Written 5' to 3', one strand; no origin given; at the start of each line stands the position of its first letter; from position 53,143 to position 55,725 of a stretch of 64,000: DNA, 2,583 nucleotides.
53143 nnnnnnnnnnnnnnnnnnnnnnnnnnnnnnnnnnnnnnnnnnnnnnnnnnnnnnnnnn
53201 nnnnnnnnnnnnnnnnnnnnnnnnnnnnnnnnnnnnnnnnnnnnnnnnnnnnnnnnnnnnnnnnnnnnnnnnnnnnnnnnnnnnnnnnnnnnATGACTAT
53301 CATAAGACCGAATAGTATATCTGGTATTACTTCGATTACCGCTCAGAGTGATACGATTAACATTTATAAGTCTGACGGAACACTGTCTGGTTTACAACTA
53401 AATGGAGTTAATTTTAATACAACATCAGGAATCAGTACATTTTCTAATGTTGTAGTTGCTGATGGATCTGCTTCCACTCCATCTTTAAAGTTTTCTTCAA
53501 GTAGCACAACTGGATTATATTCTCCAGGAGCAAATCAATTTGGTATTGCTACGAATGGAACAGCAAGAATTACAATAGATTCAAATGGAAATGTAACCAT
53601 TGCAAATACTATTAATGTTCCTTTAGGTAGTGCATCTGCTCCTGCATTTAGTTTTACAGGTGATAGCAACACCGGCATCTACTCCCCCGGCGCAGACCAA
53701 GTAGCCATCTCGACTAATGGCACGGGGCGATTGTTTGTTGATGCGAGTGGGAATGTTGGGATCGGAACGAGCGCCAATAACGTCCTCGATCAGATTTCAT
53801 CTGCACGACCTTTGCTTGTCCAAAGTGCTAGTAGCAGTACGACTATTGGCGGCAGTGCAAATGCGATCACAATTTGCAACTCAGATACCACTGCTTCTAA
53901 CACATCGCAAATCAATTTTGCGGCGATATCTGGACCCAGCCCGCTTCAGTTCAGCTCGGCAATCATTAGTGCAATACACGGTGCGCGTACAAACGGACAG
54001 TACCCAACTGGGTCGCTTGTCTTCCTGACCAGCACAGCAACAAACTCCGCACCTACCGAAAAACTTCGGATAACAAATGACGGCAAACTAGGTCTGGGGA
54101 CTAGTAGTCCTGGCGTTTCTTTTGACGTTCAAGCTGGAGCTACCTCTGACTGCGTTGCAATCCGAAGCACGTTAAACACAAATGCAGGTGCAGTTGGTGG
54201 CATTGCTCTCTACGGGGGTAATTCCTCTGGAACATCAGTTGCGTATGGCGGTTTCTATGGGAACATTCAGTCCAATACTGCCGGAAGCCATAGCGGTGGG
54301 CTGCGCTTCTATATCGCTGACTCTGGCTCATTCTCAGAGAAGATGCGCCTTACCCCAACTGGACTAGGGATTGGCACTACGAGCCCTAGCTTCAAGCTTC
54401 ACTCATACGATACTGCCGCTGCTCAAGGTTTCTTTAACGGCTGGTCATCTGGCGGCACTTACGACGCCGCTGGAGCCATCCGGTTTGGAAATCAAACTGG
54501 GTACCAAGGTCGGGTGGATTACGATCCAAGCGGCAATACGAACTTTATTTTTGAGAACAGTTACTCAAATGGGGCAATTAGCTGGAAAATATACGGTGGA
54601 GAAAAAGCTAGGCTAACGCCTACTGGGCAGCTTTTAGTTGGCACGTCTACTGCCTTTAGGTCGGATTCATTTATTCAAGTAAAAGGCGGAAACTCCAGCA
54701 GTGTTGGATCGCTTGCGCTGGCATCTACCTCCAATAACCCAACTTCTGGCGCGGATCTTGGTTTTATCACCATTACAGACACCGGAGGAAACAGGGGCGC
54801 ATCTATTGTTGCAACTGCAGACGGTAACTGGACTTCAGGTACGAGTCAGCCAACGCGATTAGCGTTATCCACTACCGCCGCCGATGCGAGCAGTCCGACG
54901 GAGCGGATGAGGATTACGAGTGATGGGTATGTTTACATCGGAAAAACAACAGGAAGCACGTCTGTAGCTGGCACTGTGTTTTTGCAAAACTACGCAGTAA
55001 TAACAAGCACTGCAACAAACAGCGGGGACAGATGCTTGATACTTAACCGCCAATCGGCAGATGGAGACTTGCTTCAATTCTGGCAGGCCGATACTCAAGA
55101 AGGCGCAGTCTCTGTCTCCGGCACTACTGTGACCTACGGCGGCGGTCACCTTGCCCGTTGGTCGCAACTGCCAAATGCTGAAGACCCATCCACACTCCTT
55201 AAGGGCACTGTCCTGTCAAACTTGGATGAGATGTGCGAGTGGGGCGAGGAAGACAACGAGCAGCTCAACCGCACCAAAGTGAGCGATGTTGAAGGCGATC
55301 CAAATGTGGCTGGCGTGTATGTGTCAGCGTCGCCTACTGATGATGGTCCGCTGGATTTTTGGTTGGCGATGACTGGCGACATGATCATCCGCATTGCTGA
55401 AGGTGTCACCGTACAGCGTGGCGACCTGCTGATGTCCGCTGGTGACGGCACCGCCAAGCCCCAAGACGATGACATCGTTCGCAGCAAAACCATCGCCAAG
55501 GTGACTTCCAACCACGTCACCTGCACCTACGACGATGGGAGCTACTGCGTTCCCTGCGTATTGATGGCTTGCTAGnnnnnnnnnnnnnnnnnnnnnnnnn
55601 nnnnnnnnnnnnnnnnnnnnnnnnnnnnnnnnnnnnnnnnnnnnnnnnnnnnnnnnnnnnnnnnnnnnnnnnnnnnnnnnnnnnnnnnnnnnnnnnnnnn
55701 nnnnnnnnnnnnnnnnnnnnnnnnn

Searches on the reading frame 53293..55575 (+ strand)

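Call 4: search_protein_families(library=pfam, proteins=[window:53293-55575:+], max_evalue=0.01)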
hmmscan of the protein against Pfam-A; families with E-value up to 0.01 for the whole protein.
window:53293-55575:+ (760 aa): 0 families

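Call 14: search_protein_families(library=phrogs, proteins=[window:53293-55575:+], max_evalue=0.001)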
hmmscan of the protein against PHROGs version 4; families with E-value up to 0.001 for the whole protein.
window:53293-55575:+ (760 aa): 4 families
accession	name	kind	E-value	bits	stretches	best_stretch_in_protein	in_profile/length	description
phrog_18345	-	tail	1.5e-43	150.3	3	103-372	204-458/956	tail fiber protein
phrog_9942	-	tail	2.6e-39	136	2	120-469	155-486/1178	tail fiber protein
phrog_28766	-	tail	6.6e-18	65.3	2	106-163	221-278/472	tail fiber protein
phrog_19195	-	head and packaging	6.1e-12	45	1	327-567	405-641/1425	virion structural protein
